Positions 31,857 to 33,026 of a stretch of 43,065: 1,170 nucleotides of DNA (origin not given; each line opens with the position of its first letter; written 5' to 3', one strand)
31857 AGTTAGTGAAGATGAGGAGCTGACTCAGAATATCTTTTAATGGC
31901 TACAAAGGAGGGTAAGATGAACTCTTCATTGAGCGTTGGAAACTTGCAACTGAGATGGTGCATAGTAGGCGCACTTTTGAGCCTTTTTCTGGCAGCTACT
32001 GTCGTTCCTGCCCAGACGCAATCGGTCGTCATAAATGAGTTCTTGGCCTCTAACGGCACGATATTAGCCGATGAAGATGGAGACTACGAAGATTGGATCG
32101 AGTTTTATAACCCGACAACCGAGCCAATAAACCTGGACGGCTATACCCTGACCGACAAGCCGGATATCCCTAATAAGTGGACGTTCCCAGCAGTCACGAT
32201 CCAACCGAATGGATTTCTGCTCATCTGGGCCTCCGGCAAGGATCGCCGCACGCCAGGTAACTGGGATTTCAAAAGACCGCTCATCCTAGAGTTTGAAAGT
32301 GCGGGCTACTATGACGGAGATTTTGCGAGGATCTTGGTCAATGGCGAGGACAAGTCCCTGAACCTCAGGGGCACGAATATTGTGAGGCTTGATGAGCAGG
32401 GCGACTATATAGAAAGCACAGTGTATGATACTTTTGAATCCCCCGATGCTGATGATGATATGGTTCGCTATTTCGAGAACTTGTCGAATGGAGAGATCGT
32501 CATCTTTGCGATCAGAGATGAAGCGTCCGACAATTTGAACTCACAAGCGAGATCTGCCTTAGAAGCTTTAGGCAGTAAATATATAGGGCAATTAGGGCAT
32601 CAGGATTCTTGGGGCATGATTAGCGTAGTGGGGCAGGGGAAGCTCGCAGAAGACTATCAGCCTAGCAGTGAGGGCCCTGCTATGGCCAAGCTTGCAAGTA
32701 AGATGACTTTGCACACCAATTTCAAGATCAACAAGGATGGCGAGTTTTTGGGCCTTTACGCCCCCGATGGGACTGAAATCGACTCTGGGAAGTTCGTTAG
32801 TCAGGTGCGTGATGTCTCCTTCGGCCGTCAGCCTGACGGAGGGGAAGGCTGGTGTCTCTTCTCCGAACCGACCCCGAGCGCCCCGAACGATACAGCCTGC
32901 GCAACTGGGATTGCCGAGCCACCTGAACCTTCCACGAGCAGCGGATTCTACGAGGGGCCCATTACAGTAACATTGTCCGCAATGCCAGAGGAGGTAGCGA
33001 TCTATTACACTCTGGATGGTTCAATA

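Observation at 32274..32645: FAM3/ILEI (GG-type) domain nested inside the lamin-tail domain of the CotH protein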

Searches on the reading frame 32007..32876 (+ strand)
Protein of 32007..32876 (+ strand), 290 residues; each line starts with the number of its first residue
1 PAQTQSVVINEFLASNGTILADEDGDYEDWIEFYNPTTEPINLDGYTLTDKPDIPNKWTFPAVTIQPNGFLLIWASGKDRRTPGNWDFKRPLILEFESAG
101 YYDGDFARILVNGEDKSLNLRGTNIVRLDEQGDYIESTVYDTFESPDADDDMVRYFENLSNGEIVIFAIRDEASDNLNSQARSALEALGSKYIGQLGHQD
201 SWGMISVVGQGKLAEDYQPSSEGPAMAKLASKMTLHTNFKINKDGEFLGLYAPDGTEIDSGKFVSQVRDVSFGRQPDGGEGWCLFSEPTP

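Call 9: find_homologous_proteins(query=window:32007-32876:+, max_evalue=0.001)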
Query window:32007-32876:+ (290 aa): 243 proteins with E <= 0.001 among 1055 candidates; the best 120 are listed.
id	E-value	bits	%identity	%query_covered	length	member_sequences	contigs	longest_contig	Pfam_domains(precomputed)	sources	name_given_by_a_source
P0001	3.5e-80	288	55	28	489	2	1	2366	PF00932.26,PF26342.1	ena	-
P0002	5.5e-67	244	48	27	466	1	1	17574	PF00932.26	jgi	jgi:hypothetical protein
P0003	4.0e-51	192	47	29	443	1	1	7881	PF00932.26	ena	-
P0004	1.4e-47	180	54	26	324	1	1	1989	PF00932.26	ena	-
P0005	2.4e-47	180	55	27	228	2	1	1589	PF00932.26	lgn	-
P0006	1.9e-46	177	40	42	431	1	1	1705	PF00932.26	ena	-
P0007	1.3e-45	174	48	29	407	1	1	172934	PF00932.26,PF18962.8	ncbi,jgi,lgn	-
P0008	7.5e-44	168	41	30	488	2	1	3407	PF19190.7,PF00932.26,PF18962.8,PF13004.14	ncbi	-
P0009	8.4e-44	168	44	25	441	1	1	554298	PF00932.26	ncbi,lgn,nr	ncbi:lamin tail domain-containing protein [bacterium]|nr:lamin tail domain-containing protein [bacte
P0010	1.4e-43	167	39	29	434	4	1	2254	PF00932.26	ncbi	-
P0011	6.8e-43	165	40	29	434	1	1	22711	PF00932.26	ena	-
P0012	1.5e-41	161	45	26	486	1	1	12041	PF00932.26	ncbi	ncbi:MAG: lamin tail domain-containing protein, partial [Anaerolineales bacterium]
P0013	3.5e-41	159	51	25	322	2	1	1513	PF00932.26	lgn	-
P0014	6.4e-41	159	53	26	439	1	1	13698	PF00932.26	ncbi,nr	ncbi:MAG: lamin tail domain-containing protein, partial [Ruminococcaceae bacterium]|nr:lamin tail do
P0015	4.5e-40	156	47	33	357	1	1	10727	PF00932.26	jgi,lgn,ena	-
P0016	8.1e-39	152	49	28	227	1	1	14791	PF00932.26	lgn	-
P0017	5.8e-37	146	56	32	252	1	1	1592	PF00932.26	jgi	jgi:hypothetical protein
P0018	2.6e-35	140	54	34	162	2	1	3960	PF00932.26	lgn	-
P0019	3.8e-35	140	50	22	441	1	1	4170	PF00932.26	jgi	-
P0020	7.8e-35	139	61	27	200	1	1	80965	PF00932.26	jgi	jgi:hypothetical protein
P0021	1.1e-34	138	62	29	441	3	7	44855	PF00932.26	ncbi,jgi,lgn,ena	-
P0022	3.0e-34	137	56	29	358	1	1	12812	PF00932.26,PF13287.13,PF13290.14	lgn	-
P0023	4.5e-34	136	66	26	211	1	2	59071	PF00932.26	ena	-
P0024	7.6e-34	135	45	23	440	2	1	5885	PF00932.26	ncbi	-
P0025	3.2e-33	133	57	28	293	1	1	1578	PF00932.26,PF13287.13,PF13290.14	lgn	-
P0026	6.9e-33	132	57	24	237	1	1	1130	PF00932.26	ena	-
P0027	9.4e-33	132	52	27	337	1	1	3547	PF00932.26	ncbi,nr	ncbi:MAG: lamin tail domain-containing protein, partial [Planctomycetales bacterium]|nr:lamin tail d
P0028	1.9e-32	131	31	99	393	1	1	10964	PF00932.26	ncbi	-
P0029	2.5e-32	130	51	33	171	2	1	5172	PF00932.26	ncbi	ncbi:MAG: lamin tail domain-containing protein, partial [Bacteroidales bacterium]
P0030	2.8e-32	130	50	33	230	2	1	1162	PF00932.26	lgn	-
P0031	3.1e-32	130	58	24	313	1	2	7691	PF08757.18,PF00932.26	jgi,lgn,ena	-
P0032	3.7e-32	130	60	27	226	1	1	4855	PF00932.26,PF13290.14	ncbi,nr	ncbi:MAG: hypothetical protein EA353_01300 [Puniceicoccaceae bacterium]|nr:MAG: hypothetical protein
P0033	4.4e-32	130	43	48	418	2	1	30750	PF00932.26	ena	-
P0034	4.9e-32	129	60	25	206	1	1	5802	PF00932.26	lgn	-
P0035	2.4e-31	127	63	23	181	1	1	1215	PF00932.26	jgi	jgi:hypothetical protein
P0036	4.9e-31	126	61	28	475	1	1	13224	PF08757.18,PF00932.26,PF13287.13,PF13290.14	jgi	jgi:hypothetical protein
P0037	5.7e-31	126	61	27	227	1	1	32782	PF00932.26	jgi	jgi:hypothetical protein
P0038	6.6e-31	126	53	28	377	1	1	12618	PF00932.26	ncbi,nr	ncbi:lamin tail domain-containing protein, partial [bacterium]|nr:lamin tail domain-containing prote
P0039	1.0e-30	125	60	28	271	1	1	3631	PF00932.26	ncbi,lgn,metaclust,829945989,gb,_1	metaclust:\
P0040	1.2e-30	125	57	26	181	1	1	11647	PF00932.26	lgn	-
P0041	1.5e-30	125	55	28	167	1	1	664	PF00932.26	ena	-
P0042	2.3e-30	124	58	28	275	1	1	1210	PF00932.26,PF13290.14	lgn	-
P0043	2.7e-30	124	57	26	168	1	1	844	PF00932.26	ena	-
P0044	5.6e-30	123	32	98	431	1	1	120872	PF00932.26,PF13287.13,PF13290.14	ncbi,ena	-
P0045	1.0e-29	122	53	28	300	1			PF00932.26,PF13290.14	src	-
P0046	1.3e-29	121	50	37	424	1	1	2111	PF00932.26,PF18962.8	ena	-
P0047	2.1e-29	121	45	38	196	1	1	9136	PF00932.26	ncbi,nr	ncbi:MAG: lamin tail domain-containing protein, partial [Planctomycetota bacterium]|nr:lamin tail do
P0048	2.4e-29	121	60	28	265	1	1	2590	PF00932.26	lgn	-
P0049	2.4e-29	121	55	28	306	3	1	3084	PF00932.26,PF13287.13,PF13290.14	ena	-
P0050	3.3e-29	120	45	29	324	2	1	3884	PF00932.26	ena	-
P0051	5.3e-29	119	58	29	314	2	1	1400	PF00932.26,PF13290.14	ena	-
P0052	6.2e-29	119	58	27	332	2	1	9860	PF00932.26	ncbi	-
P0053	6.6e-29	119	53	36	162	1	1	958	PF00932.26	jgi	-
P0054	8.3e-29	119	45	24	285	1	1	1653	PF00932.26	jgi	jgi:hypothetical protein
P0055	8.6e-29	119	53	28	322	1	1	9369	PF00932.26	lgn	-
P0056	9.8e-29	119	54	27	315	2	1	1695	PF00932.26,PF13287.13,PF13290.14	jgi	jgi:hypothetical protein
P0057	1.2e-28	118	34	42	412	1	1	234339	PF00932.26,PF18962.8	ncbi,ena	-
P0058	1.3e-28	118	51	28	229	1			PF00932.26,PF13287.13,PF13290.14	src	-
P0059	2.0e-28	118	56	27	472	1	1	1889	PF00932.26,PF13287.13,PF13290.14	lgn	-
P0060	2.7e-28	117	50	27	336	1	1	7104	PF00932.26,PF26342.1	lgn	-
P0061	3.4e-28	117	33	96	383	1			PF00932.26,PF13287.13,PF13290.14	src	-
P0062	3.5e-28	117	53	21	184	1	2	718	PF00932.26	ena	-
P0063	6.0e-28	116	58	28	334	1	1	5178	PF00932.26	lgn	-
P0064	6.8e-28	116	58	28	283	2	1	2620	PF00932.26,PF13287.13,PF13290.14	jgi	jgi:hypothetical protein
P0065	6.9e-28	116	37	40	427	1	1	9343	PF00932.26,PF22184.3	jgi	jgi:hypothetical protein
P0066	1.8e-27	114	58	29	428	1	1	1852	PF00932.26,PF13287.13,PF13290.14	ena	-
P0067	5.3e-27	113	51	32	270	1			PF00932.26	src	-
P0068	5.8e-27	113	51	28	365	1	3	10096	PF00932.26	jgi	-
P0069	9.1e-27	112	55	22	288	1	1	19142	PF00932.26,PF13287.13,PF13290.14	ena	-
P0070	9.7e-27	112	54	19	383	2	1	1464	PF00932.26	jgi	jgi:hypothetical protein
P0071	1.0e-26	112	51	27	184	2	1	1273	PF00932.26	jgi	jgi:hypothetical protein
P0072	1.1e-26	112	56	28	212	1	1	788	PF00932.26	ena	-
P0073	1.9e-26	111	51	26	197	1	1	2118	PF00932.26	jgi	jgi:hypothetical protein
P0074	2.4e-26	111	48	38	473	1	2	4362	PF13205.13,PF00932.26,PF13287.13,PF13290.14,PF19078.7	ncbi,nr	ncbi:MAG TPA: lamin tail domain-containing protein, partial [Verrucomicrobiae bacterium]|nr:lamin ta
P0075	2.5e-26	111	54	28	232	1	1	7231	PF07589.17,PF00932.26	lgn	-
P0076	2.9e-26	111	53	26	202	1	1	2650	PF00932.26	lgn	-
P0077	4.4e-26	110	44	27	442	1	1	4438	PF08757.18,PF00932.26,PF13287.13,PF13290.14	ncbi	ncbi:MAG: hypothetical protein DWQ10_03330, partial [Calditrichaeota bacterium]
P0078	4.4e-26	110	56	26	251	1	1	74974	PF00932.26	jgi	jgi:hypothetical protein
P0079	5.3e-26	110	48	29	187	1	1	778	PF00932.26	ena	-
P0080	6.3e-26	109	57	26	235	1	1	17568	PF00932.26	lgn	-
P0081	7.5e-26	109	53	29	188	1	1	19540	PF00932.26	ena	-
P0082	1.9e-25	108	54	29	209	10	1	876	PF00932.26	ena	-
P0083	2.5e-25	107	51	28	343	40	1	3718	PF00932.26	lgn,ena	-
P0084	2.9e-25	107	56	29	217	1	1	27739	PF00932.26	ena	-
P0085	3.8e-25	107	54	27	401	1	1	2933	PF00932.26,PF13287.13,PF13290.14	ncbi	ncbi:MAG: hypothetical protein DWQ10_09005, partial [Calditrichaeota bacterium]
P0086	5.3e-25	106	46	30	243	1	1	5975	PF00932.26,PF18962.8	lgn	-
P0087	1.3e-24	105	51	32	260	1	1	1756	PF00932.26,PF13287.13,PF13290.14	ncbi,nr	ncbi:MAG: lamin tail domain-containing protein, partial [Flavobacterium sp.]|nr:lamin tail domain-co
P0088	1.8e-24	105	44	35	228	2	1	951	PF00932.26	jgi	jgi:hypothetical protein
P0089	2.2e-24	104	59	27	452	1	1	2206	PF00932.26,PF13287.13,PF13290.14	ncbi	-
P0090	2.4e-24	104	50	36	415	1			PF13205.13,PF00932.26,PF19078.7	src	-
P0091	2.4e-24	104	61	27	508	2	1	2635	PF00932.26,PF13287.13,PF13290.14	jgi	-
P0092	2.4e-24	104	51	28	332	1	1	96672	PF00932.26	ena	-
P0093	3.5e-24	104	53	32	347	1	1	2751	PF00932.26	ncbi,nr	ncbi:MAG: hypothetical protein EOP84_10000 [Verrucomicrobiaceae bacterium]|nr:MAG: hypothetical prot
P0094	3.6e-24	104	28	100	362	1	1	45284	PF00932.26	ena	-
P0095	3.8e-24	104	58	20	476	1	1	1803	PF08757.18,PF00932.26,PF13287.13,PF13290.14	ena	-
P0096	3.9e-24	104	46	34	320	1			PF00932.26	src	-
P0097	4.6e-24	103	56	27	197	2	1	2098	PF00932.26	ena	-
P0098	4.8e-24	103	46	28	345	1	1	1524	PF00932.26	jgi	jgi:hypothetical protein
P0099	5.2e-24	103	54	24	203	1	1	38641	PF00932.26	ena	-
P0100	5.8e-24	103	50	28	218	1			PF00932.26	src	-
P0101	6.1e-24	103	49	25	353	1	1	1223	PF00932.26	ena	-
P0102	6.5e-24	103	54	26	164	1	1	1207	PF00932.26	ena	-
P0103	7.1e-24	103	56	27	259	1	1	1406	PF00932.26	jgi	-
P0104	7.2e-24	103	61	19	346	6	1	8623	PF00932.26,PF13287.13,PF13290.14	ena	-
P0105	7.6e-24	103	57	27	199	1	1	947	PF00932.26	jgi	jgi:hypothetical protein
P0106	7.6e-24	103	42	37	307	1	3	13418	PF00932.26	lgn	-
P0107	7.8e-24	103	53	26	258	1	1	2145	PF00932.26,PF13287.13,PF13290.14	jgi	jgi:hypothetical protein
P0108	8.5e-24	102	46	28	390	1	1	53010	PF00932.26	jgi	jgi:hypothetical protein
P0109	8.7e-24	102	51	28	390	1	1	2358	PF00932.26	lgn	-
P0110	8.9e-24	102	44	37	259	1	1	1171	PF00932.26,PF13290.14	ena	-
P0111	1.3e-23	102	44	36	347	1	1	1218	PF00932.26,PF13287.13,PF13290.14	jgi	jgi:hypothetical protein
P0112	1.6e-23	101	51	27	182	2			PF00932.26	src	-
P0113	1.7e-23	101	49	26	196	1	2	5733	PF00932.26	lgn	-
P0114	1.7e-23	101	51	27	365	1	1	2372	PF00932.26,PF13385.14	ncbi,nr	ncbi:MAG TPA: lamin tail domain-containing protein, partial [Verrucomicrobiota bacterium]|nr:lamin t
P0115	1.9e-23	101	57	26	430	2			PF00932.26,PF13287.13,PF13290.14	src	-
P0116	2.2e-23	101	49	24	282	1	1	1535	PF00932.26,PF18962.8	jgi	jgi:hypothetical protein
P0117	2.4e-23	101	55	28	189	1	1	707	PF00932.26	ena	-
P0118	3.2e-23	101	49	27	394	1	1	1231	PF00932.26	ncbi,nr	ncbi:MAG: lamin tail domain-containing protein, partial [Candidatus Marinimicrobia bacterium]|nr:lam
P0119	3.3e-23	100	51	29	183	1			PF00932.26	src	-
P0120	3.5e-23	100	47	29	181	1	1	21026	PF00932.26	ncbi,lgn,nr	ncbi:MAG: lamin tail domain-containing protein [Candidatus Stahlbacteria bacterium]|nr:lamin tail do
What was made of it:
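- Tried and rejected: The first homologue search, with LTD plus insert, was swamped by plain LTD proteins (call 9).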

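Call 11: search_protein_families(library=pfam, proteins=[P0028, P0044, P0061, P0094, P0033, P0006], max_evalue=0.1)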
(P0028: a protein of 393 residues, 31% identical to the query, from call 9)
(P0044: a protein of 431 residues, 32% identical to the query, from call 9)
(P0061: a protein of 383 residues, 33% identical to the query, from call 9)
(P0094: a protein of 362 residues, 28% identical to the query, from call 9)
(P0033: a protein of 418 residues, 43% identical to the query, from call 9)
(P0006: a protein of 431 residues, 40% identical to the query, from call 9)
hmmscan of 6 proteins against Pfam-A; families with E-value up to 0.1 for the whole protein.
P0028 (393 aa): 1 family
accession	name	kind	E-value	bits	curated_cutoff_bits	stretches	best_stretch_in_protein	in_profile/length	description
PF00932.25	LTD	-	8.2e-10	39.5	34.3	1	22-110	7-74/109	Lamin Tail Domain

P0044 (431 aa): 3 families
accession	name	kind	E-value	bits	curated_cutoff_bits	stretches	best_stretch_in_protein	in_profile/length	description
PF00932.25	LTD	-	3.5e-13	50.3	34.3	1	42-163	18-94/109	Lamin Tail Domain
PF13290.12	CHB_HEX_C_1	-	1.4e-09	38.1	22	1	378-426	3-51/67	Chitobiase/beta-hexosaminidase C-terminal domain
PF13287.12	Fn3_assoc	-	4.7e-06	27.1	23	1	388-424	2-38/59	Fn3 associated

P0061 (383 aa): 4 families
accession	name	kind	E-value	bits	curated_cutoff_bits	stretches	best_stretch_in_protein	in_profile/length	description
PF13290.12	CHB_HEX_C_1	-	5e-10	39.6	22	1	317-363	3-49/67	Chitobiase/beta-hexosaminidase C-terminal domain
PF00932.25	LTD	-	5e-09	36.9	34.3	1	13-68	18-73/109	Lamin Tail Domain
PF13287.12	Fn3_assoc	-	2.4e-07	31.2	23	1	327-363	2-38/59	Fn3 associated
PF13385.13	Laminin_G_3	-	0.026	15.1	27.6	1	128-220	52-149/151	Concanavalin A-like lectin/glucanases superfamily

P0094 (362 aa): 3 families
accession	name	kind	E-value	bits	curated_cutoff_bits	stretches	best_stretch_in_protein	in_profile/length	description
PF00932.25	LTD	-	3.9e-16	59.8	34.3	1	21-117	7-96/109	Lamin Tail Domain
PF20821.2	C1_PlyCB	-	0.081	13.3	30.5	0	166-196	1-33/65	Streptococcus virus C1, PlyCB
PF17088.10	YCF90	-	0.1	12.6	27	0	132-177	54-100/332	Uncharacterised protein family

P0033 (418 aa): 1 family
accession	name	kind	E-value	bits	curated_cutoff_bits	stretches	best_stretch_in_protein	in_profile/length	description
PF00932.25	LTD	-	1.8e-33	115.6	34.3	2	50-168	3-107/109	Lamin Tail Domain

P0006 (431 aa): 1 family
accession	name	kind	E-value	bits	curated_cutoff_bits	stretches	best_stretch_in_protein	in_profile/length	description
PF00932.25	LTD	-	9.2e-37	126.2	34.3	2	287-387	5-96/109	Lamin Tail Domain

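Call 16: predict_structure(protein=window:32007-32876:+)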
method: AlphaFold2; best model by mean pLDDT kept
length: 290 residues; sequences in the alignment: 1
mean_pLDDT: 36.3   pTM: 0.33
mean pLDDT of the five models: 36.3, 34.2, 33.5, 31.8, 28.3
residues with pLDDT >= 90: 0; 70-90: 2; 50-70: 36; < 50: 252
segments of 3 or more residues with pLDDT < 50: 1-184, 192-198, 207-235, 261-290
pLDDT, mean of each block of 10 residues (from residue 1): 26 31 30 33 30 32 29 33 29 31 32 33 36 34 31 36 37 37 50 47 48 32 29 48 63 61 39 29 24
secondary structure, 60 per line:
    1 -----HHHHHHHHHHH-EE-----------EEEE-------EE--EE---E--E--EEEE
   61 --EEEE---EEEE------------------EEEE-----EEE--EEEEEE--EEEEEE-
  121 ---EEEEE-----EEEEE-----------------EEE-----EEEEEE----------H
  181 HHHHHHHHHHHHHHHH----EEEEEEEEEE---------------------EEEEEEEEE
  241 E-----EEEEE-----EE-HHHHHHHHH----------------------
elements in order: H6-16 E31-34 E57-60 E63-66 E70-73 E92-95 E101-103 E106-111 E114-119 E124-128 E134-138 E156-158 E164-169 H180-196 E201-210 E232-241 E247-251 H260-268
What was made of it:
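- Tried and rejected: Single-sequence AlphaFold of aa 38-327 failed (pLDDT 36, call 16) and was discarded.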
